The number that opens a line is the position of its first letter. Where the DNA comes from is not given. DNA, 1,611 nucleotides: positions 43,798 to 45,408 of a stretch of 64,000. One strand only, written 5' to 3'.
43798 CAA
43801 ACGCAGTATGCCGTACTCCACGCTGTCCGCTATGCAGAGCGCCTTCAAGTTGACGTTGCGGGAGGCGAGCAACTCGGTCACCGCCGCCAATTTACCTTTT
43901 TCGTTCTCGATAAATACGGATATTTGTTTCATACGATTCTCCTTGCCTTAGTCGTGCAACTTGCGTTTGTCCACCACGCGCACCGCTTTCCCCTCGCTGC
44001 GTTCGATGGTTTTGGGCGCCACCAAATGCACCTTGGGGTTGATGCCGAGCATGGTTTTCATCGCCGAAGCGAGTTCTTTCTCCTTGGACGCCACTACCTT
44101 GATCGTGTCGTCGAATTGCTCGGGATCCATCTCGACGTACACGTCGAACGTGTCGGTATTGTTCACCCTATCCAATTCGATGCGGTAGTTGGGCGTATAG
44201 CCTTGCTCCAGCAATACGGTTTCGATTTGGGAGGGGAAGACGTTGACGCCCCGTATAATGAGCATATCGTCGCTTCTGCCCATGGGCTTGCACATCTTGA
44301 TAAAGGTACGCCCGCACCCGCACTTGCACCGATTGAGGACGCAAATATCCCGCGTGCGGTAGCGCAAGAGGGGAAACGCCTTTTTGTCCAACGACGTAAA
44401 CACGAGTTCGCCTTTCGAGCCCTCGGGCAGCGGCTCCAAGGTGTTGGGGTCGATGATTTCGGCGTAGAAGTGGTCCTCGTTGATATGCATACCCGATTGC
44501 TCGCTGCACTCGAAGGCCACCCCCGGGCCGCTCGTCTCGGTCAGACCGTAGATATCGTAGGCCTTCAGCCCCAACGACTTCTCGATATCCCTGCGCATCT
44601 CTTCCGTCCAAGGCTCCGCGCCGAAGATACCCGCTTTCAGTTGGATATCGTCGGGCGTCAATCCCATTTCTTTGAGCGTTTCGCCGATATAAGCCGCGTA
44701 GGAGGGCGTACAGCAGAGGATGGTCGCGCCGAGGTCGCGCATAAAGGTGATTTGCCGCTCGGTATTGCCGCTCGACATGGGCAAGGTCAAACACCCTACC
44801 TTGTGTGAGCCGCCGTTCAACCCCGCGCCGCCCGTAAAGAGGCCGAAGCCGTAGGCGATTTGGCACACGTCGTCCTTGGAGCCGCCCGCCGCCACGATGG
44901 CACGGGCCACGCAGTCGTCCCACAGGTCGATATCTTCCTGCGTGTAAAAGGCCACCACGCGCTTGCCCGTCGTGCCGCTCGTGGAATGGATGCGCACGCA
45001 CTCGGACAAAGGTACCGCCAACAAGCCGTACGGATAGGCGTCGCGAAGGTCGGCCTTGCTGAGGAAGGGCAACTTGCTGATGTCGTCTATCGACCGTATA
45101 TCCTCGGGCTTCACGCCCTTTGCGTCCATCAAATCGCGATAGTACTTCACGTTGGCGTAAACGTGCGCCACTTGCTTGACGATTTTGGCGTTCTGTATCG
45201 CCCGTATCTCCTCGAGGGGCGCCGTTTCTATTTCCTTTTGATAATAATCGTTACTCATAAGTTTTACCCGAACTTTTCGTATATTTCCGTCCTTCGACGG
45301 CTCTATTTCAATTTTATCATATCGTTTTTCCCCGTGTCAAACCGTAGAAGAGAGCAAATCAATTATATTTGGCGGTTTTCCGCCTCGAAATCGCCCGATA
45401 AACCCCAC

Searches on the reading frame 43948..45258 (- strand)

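Call 29: search_protein_families(library=pfam, proteins=[window:43948-45258:-], max_evalue=0.00001)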
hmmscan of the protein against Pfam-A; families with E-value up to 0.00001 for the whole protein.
window:43948-45258:- (436 aa): 3 families
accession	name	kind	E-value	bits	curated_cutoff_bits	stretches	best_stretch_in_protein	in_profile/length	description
PF14535.12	AMP-binding_C_2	-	1.3e-27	96.3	25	1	337-432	1-96/96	AMP-binding enzyme C-terminal domain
PF00501.34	AMP-binding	-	2.6e-13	50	29.9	1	87-287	164-374/384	AMP-binding enzyme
PF04443.18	LuxE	-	2.7e-08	33.5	24.9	1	222-319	265-365/391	Acyl-protein synthetase, LuxE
